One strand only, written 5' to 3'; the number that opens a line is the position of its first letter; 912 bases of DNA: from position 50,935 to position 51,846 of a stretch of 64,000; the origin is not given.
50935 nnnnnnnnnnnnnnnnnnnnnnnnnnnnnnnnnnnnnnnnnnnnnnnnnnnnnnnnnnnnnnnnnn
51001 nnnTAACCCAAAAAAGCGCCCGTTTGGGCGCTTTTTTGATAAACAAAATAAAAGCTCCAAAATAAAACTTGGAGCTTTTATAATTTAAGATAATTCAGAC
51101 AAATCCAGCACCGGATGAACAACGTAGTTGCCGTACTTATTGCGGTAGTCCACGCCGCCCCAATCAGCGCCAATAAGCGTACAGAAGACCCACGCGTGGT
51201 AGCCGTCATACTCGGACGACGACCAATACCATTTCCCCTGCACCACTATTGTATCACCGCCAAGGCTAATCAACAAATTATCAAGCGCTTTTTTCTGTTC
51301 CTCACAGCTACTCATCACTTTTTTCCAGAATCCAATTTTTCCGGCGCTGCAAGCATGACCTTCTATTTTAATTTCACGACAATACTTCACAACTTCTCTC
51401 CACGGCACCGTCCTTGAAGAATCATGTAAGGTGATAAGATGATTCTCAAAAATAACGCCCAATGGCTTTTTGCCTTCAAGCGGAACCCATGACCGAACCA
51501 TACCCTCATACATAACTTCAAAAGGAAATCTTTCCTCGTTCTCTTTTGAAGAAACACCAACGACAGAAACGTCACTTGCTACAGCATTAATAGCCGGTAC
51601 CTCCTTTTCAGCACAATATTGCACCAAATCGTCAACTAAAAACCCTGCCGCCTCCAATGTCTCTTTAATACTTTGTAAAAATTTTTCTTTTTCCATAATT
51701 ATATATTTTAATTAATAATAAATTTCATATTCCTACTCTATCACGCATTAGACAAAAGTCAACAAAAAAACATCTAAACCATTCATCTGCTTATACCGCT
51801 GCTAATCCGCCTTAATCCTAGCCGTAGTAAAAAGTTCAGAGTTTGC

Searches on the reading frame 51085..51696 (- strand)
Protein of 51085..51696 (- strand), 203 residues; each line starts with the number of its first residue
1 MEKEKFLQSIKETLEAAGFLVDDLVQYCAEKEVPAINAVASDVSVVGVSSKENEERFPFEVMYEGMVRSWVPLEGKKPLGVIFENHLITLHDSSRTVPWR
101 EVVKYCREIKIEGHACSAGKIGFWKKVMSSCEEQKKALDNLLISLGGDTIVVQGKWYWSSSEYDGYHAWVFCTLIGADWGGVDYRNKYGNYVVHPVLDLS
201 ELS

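Call 50: find_encoding_contigs(protein=window:51085-51696:-, flank=1500, max_places=10)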
Protein window:51085-51696:- (203 aa): 24 contigs read that carry it; 10 places shown.
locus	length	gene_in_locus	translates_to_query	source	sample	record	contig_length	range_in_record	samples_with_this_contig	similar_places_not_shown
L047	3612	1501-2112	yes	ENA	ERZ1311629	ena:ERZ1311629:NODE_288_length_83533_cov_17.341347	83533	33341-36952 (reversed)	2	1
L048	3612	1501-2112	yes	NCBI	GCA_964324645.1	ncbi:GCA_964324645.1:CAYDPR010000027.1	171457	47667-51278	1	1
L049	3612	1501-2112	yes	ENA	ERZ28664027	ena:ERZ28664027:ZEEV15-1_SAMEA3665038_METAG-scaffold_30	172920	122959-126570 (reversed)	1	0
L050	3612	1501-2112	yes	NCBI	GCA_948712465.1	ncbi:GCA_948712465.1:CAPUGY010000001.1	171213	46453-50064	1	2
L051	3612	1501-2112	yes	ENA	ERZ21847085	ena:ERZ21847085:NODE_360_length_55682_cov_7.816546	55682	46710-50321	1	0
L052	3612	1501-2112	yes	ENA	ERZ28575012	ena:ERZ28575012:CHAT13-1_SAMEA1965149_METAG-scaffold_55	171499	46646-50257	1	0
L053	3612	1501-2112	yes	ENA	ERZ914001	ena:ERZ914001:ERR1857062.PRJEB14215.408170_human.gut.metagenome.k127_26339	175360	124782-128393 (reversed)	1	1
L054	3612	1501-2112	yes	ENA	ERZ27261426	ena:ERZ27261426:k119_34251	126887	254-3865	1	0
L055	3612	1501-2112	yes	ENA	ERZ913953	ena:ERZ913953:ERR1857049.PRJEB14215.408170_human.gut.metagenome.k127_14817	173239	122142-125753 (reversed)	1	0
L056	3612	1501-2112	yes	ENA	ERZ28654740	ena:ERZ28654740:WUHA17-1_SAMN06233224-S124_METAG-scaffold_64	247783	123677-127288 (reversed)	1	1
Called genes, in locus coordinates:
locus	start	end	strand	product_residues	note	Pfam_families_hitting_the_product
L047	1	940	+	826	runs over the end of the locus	PF08364:IF2_assoc (weak), PF04760:IF2_N, PF00009:GTP_EFTU, PF00071:Ras (weak), PF01926:MMR_HSR1, PF22042:EF-G_D2, PF11987:IF-2, PF03144:GTP_EFTU_D2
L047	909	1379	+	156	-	-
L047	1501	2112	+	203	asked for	-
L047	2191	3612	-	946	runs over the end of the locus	PF13365:Trypsin_2 (weak)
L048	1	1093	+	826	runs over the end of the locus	PF08364:IF2_assoc (weak), PF04760:IF2_N, PF00009:GTP_EFTU, PF00071:Ras (weak), PF01926:MMR_HSR1, PF22042:EF-G_D2, PF11987:IF-2, PF03144:GTP_EFTU_D2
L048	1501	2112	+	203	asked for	-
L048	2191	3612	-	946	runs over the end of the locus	PF13365:Trypsin_2 (weak)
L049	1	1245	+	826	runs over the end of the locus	PF08364:IF2_assoc (weak), PF04760:IF2_N, PF00009:GTP_EFTU, PF00071:Ras (weak), PF01926:MMR_HSR1, PF22042:EF-G_D2, PF11987:IF-2, PF03144:GTP_EFTU_D2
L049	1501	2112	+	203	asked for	-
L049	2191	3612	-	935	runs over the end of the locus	PF13365:Trypsin_2 (weak)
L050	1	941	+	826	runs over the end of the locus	PF08364:IF2_assoc (weak), PF04760:IF2_N, PF00009:GTP_EFTU, PF00071:Ras (weak), PF01926:MMR_HSR1, PF22042:EF-G_D2, PF11987:IF-2, PF03144:GTP_EFTU_D2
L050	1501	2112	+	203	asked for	-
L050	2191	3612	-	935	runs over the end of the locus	PF13365:Trypsin_2 (weak)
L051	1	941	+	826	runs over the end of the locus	PF08364:IF2_assoc (weak), PF04760:IF2_N, PF00009:GTP_EFTU, PF00071:Ras (weak), PF01926:MMR_HSR1, PF22042:EF-G_D2, PF11987:IF-2, PF03144:GTP_EFTU_D2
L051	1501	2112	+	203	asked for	-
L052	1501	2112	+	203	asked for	-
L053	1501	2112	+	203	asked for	-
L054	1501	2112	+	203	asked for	-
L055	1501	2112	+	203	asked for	-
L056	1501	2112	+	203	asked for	-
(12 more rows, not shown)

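Call 65: search_protein_families(library=pfam, proteins=[window:51085-51696:-], max_evalue=0.001)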
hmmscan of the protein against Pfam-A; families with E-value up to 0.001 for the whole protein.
window:51085-51696:- (203 aa): 0 families
